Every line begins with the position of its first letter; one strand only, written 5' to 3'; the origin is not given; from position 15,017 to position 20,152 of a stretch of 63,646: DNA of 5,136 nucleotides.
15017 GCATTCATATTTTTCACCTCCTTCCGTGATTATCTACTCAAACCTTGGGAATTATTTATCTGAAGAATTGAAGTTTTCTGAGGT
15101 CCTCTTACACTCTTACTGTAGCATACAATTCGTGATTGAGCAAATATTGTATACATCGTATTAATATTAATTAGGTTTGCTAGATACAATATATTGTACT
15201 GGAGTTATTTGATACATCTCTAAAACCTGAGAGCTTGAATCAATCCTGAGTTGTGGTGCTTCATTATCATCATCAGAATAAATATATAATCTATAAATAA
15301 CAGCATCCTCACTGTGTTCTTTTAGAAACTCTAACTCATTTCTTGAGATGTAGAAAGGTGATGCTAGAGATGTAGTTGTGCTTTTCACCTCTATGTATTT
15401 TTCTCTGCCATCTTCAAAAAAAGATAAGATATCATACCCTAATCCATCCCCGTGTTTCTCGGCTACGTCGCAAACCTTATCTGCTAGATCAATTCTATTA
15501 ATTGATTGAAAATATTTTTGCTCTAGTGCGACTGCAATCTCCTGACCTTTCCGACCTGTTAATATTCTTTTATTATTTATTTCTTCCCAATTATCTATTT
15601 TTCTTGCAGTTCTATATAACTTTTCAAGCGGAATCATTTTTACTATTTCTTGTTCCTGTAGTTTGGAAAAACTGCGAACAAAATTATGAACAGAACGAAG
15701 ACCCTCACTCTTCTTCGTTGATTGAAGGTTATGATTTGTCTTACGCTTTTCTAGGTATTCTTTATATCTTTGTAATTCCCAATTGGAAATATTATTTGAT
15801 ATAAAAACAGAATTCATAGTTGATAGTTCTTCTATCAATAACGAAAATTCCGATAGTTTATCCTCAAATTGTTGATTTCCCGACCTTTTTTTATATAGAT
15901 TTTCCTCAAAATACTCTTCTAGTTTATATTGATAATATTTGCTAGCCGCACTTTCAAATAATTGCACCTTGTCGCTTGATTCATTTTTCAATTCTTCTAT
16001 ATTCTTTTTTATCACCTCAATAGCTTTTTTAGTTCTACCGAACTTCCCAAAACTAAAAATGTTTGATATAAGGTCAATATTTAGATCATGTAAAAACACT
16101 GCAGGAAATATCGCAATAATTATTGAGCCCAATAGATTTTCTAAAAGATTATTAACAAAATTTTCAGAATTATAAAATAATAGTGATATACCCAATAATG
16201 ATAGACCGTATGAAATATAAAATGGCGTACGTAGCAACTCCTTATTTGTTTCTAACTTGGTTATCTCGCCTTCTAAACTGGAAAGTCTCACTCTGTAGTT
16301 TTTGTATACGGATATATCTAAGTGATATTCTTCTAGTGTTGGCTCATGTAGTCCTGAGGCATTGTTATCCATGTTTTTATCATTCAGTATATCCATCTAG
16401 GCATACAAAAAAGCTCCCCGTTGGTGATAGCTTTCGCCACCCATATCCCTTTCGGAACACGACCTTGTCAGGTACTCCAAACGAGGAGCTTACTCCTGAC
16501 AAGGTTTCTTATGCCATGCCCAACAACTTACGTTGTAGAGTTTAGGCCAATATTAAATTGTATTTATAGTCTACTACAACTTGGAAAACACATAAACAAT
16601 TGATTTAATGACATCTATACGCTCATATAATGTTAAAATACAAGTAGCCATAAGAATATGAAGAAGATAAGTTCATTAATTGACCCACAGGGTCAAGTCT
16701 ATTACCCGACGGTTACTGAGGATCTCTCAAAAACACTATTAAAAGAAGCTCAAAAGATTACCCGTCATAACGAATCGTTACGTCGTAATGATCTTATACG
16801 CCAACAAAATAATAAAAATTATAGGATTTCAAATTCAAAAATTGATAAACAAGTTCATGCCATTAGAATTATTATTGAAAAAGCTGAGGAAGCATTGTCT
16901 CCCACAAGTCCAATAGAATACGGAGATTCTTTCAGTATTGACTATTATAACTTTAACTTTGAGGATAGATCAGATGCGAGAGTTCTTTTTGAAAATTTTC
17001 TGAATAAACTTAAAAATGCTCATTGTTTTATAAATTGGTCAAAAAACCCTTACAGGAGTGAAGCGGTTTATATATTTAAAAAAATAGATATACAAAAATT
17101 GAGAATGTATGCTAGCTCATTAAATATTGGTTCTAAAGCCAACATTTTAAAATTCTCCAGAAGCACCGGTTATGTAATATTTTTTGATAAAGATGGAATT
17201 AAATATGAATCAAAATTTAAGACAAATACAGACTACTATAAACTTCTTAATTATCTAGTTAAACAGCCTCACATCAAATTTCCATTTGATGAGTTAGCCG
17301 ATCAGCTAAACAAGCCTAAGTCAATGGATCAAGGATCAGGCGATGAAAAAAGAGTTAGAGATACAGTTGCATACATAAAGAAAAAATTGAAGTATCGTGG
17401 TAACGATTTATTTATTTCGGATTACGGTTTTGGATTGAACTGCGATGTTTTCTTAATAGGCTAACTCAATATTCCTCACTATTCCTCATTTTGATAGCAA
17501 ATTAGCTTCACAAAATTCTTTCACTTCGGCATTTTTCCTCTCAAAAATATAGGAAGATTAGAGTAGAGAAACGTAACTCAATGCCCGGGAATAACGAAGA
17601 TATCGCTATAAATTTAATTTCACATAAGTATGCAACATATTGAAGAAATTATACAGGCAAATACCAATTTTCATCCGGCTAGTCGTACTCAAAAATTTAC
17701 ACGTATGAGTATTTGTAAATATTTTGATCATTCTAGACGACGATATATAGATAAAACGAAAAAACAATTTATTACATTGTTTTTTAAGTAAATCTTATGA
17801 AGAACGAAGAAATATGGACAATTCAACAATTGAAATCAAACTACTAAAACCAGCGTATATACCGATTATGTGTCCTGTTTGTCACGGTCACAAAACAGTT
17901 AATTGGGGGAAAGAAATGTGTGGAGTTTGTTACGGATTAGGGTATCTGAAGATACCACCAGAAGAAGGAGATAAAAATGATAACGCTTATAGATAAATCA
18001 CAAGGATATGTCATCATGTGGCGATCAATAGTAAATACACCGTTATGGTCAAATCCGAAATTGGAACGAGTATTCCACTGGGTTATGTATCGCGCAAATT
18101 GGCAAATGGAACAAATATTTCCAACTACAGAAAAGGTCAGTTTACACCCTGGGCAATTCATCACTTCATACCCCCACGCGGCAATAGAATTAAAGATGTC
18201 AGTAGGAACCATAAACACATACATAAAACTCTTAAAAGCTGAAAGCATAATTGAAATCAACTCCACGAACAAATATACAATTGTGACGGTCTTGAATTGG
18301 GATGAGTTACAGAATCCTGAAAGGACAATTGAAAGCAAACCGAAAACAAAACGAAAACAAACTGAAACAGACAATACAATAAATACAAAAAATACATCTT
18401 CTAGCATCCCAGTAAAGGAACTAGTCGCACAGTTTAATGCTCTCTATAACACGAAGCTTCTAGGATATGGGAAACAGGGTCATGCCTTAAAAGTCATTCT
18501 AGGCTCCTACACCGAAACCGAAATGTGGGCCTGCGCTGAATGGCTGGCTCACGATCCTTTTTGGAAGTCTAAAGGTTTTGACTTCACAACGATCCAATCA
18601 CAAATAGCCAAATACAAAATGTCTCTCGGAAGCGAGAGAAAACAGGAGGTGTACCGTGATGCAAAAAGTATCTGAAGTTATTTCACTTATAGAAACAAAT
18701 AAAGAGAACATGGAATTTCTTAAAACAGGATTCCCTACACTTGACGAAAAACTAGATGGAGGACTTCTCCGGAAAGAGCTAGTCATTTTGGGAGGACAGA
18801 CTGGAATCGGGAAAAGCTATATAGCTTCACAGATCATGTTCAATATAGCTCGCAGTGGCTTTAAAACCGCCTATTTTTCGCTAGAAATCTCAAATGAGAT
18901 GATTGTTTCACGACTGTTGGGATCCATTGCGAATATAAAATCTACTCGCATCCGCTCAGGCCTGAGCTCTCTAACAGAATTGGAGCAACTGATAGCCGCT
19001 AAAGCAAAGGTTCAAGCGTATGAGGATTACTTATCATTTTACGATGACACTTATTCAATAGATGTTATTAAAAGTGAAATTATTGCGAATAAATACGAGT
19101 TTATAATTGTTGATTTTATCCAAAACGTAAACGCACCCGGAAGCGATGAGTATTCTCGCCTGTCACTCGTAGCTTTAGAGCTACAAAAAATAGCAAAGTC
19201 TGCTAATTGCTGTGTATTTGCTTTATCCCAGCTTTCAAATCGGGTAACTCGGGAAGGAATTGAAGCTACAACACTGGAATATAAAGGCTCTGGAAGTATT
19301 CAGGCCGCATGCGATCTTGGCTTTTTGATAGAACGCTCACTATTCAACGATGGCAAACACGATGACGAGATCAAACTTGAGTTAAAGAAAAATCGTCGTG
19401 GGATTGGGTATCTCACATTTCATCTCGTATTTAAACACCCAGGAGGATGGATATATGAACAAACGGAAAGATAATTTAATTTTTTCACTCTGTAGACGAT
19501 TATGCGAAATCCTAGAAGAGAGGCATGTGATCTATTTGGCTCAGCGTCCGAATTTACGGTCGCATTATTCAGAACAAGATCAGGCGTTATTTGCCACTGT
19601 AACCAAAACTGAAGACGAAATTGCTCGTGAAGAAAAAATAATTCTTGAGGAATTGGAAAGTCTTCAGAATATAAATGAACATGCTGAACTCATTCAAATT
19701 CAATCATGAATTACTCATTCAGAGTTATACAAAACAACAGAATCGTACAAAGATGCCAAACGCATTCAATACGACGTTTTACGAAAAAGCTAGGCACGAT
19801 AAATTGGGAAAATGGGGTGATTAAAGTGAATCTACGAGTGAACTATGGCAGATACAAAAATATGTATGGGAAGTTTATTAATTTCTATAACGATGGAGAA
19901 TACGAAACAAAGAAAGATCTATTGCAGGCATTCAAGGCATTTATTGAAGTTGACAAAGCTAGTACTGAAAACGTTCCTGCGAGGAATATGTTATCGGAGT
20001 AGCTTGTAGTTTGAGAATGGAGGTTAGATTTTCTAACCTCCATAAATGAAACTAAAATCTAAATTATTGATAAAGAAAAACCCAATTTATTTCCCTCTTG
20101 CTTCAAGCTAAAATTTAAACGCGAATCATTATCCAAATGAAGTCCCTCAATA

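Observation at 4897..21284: Two sibling integrase elements stacked in tandem in the 3' end of ftsZ, with an att core that encodes the FtsA-docking peptide of FtsZ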

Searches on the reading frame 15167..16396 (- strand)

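Call 11: search_protein_families(library=pfam, proteins=[window:15167-16396:-], max_evalue=0.01)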
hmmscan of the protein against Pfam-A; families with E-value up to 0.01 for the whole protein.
window:15167-16396:- (409 aa): 1 family
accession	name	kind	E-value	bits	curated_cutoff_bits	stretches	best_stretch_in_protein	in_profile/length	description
PF13020.12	NOV_C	-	6.2e-15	55.5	22.1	1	304-376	17-85/91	Protein NO VEIN, C-terminal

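Call 62: search_protein_families(library=padloc, proteins=[window:15167-16396:-], max_evalue=0.001)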
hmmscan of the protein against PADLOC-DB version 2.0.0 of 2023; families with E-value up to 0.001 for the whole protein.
window:15167-16396:- (409 aa): 6 families
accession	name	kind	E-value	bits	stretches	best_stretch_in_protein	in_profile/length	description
PDLC05008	PDC-S36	-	8.7e-34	115.5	1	219-376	96-254/280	-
PDLC04021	PD-T4-1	-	2.1e-19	67.7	1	203-405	198-376/383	-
PDLC04022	PD-T4-1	-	1.7e-15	54.9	1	210-404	16-208/216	-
PDLC03972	TmtA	-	3.3e-11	40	1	125-399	1088-1295/1302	-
PDLC03964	TmtA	-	6.5e-10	35.7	1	121-381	1197-1508/1538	-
PDLC03965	TmtA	-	4.2e-07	26.3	1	281-377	1242-1325/1370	-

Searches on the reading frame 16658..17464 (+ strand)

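Call 11: search_protein_families(library=pfam, proteins=[window:16658-17464:+], max_evalue=0.01)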
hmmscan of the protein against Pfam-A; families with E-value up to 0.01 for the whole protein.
window:16658-17464:+ (268 aa): 1 family
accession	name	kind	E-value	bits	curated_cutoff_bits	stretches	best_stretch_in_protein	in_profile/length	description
PF00486.34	Trans_reg_C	-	1.5e-05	25.4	26.2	0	193-248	10-61/77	Transcriptional regulatory protein, C terminal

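Call 63: search_protein_families(library=phrogs, proteins=[window:16658-17464:+], max_evalue=0.001)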
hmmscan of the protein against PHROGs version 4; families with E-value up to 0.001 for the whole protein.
window:16658-17464:+ (268 aa): 0 families

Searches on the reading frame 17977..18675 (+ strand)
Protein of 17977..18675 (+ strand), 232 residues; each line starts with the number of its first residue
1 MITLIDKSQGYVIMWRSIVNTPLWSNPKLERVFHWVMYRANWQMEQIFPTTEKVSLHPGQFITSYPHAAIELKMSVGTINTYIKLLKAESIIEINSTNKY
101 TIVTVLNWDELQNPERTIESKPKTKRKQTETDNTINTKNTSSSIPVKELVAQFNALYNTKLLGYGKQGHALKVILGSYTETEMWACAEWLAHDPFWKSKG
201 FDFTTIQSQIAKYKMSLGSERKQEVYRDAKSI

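Call 11: search_protein_families(library=pfam, proteins=[window:17977-18675:+], max_evalue=0.01)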
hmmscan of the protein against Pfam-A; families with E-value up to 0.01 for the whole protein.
window:17977-18675:+ (232 aa): 1 family
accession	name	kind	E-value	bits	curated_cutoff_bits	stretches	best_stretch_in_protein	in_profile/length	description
PF09681.16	Phage_rep_org_N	-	0.0044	17.5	23.3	1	70-130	61-118/121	N-terminal phage replisome organiser (Phage_rep_org_N)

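Call 63: search_protein_families(library=phrogs, proteins=[window:17977-18675:+], max_evalue=0.001)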
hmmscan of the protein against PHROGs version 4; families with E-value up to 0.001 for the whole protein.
window:17977-18675:+ (232 aa): 7 families
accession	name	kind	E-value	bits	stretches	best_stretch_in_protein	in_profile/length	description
phrog_2514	-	DNA, RNA and nucleotide metabolism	3.4e-24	86.6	1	8-141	2-143/270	DnaD-like helicase loader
phrog_7498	-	DNA, RNA and nucleotide metabolism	6.8e-12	46.1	1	9-142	5-136/296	DnaD-like helicase loader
phrog_186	-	DNA, RNA and nucleotide metabolism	1.9e-11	45.2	1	4-141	15-161/308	DnaD-like helicase loader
phrog_27581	-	unknown function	2.4e-06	28.4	1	7-136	24-158/216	-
phrog_428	-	DNA, RNA and nucleotide metabolism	5e-06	26.9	1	59-159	124-247/455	replication initiation protein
phrog_35955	-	unknown function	0.00022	21.8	1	25-129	19-124/285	-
phrog_391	-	DNA, RNA and nucleotide metabolism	0.00039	21.1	0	179-225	229-275/298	replication initiation O-like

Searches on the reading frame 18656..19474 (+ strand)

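Call 63: search_protein_families(library=phrogs, proteins=[window:18656-19474:+], max_evalue=0.001)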
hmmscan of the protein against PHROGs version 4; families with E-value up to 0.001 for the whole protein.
window:18656-19474:+ (272 aa): 6 families
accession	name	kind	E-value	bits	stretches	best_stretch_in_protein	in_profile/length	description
phrog_19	-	DNA, RNA and nucleotide metabolism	5.2e-42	145.5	1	10-249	323-561/621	DnaB-like replicative helicase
phrog_239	-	DNA, RNA and nucleotide metabolism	2.8e-34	120.2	1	17-271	337-601/801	DNA primase/helicase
phrog_243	-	DNA, RNA and nucleotide metabolism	5.7e-23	82.2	1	22-249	18-244/273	DnaB-like replicative helicase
phrog_5482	-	unknown function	5.3e-08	33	1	18-237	26-258/341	-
phrog_26214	-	unknown function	3.7e-07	30.1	0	9-85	24-99/420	-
phrog_11530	-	unknown function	2.3e-06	28.6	1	146-249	32-139/184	-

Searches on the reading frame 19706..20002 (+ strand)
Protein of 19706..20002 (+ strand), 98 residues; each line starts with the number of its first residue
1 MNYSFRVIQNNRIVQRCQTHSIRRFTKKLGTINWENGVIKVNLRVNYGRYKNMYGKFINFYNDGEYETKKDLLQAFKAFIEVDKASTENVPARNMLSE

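Call 63: search_protein_families(library=phrogs, proteins=[window:19706-20002:+], max_evalue=0.001)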
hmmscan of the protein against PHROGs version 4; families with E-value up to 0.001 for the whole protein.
window:19706-20002:+ (98 aa): 0 families

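Call 77: find_homologous_proteins(query=window:19706-20002:+, max_evalue=0.001)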
Query window:19706-20002:+ (98 aa): 4 proteins with E <= 0.001 among 5 candidates.
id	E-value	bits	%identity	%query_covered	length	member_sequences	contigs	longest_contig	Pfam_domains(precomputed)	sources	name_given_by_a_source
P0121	3.4e-59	215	100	100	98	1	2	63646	-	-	-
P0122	3.4e-51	189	87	100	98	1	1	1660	-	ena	-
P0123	1.9e-24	103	61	82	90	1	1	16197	-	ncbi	-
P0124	1.1e-23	101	58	82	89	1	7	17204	-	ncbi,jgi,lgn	jgi:hypothetical protein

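Call 83: predict_structure(alignment_id=A3)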
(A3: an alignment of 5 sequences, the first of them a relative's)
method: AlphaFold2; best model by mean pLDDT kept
length: 98 residues; sequences in the alignment: 5
mean_pLDDT: 80.4   pTM: 0.68
mean pLDDT of the five models: 80.4, 80.0, 79.3, 76.8, 75.8
residues with pLDDT >= 90: 44; 70-90: 36; 50-70: 3; < 50: 15
segments of 3 or more residues with pLDDT < 50: 84-98
pLDDT, mean of each block of 10 residues (from residue 1): 91 92 90 83 88 83 91 90 49 39
secondary structure, 60 per line:
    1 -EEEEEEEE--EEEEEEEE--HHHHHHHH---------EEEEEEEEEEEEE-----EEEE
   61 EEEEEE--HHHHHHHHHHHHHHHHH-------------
elements in order: E2-9 E12-19 H22-29 E39-51 E57-66 H69-85

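Call 85: fold_search(model_id=the predicted structure, library=pdb)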
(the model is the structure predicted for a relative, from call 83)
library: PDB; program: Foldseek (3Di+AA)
matches with E <= 10: 460; with E <= 0.001: 0
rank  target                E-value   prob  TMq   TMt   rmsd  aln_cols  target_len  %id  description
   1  1gpp                  1.0e-01  0.33  0.29  0.16  16.2       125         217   11  Crystal structure of the S.cerevisiae Homing Endonuclease PI-SceI Domain I (released 2002-09-19)
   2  1jva_B                1.0e-01  0.28  0.28  0.09  15.1       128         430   12  CRYSTAL STRUCTURE OF THE VMA1-DERIVED ENDONUCLEASE BEARING THE N AND C EXTEIN PROPEPTIDES (released 2002-08-29)
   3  1jva_A                1.0e-01  0.25  0.28  0.10  15.6       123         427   13  CRYSTAL STRUCTURE OF THE VMA1-DERIVED ENDONUCLEASE BEARING THE N AND C EXTEIN PROPEPTIDES (released 2002-08-29)
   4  1um2_B                1.0e-01  0.20  0.25  0.09  16.4       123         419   11  Crystal Structure of the Vma1-Derived Endonuclease with the Ligated Extein Segment (released 2004-09-22)
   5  1um2_A                1.1e-01  0.18  0.24  0.08  16.9       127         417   11  Crystal Structure of the Vma1-Derived Endonuclease with the Ligated Extein Segment (released 2004-09-22)
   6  1lwt_A                1.4e-01  0.20  0.25  0.08  15.4       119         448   12  Crystal structure of the intein homing endonuclease PI-SceI bound to its substrate DNA (Ca2+ free) (released 2002-09-27)
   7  6wpx_B                1.5e-01  0.57  0.31  0.08  13.3        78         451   14  Crystal structure of Bacillus licheniformis lipase BlEst2 in propetide form (released 2021-06-09)
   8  6wpx_A                2.1e-01  0.47  0.31  0.08  13.4        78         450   14  Crystal structure of Bacillus licheniformis lipase BlEst2 in propetide form (released 2021-06-09)
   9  1ef0_B                3.4e-01  0.09  0.22  0.09  15.3       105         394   13  CRYSTAL STRUCTURE OF PI-SCEI MINIPRECURSOR (released 2000-06-07)
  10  2lxx_MODEL_1_A        4.7e-01  0.23  0.36  0.27  10.1        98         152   11  Solution structure of cofilin like UNC-60B protein from Caenorhabditis elegans (released 2013-10-09)
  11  5nvm_C                4.9e-01  0.84  0.36  0.23   2.4        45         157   20  Crystal structure of the human 4EHP-GIGYF2 complex lacking the auxiliary sequences (released 2017-07-26)
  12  4uje_CS               4.9e-01  0.08  0.23  0.16  13.2       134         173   13  Regulation of the mammalian elongation cycle by 40S subunit rolling: a eukaryotic-specific ribosome rearrangement (released 2014-07-16)
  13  2y8h_B                7.6e-01  0.08  0.23  0.16  14.8       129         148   11  STRUCTURE OF THE FIRST GAF DOMAIN E87G MUTANT OF MYCOBACTERIUM TUBERCULOSIS DOSS (released 2011-02-23)
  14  3k2m_C                8.1e-01  0.13  0.25  0.25   9.7        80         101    9  Crystal Structure of Monobody HA4/Abl1 SH2 Domain Complex (released 2010-03-31)
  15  6yfj_AA               9.1e-01  0.08  0.27  0.24   9.3       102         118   11  Virus-like particle of bacteriophage ESE001 (released 2020-09-02)
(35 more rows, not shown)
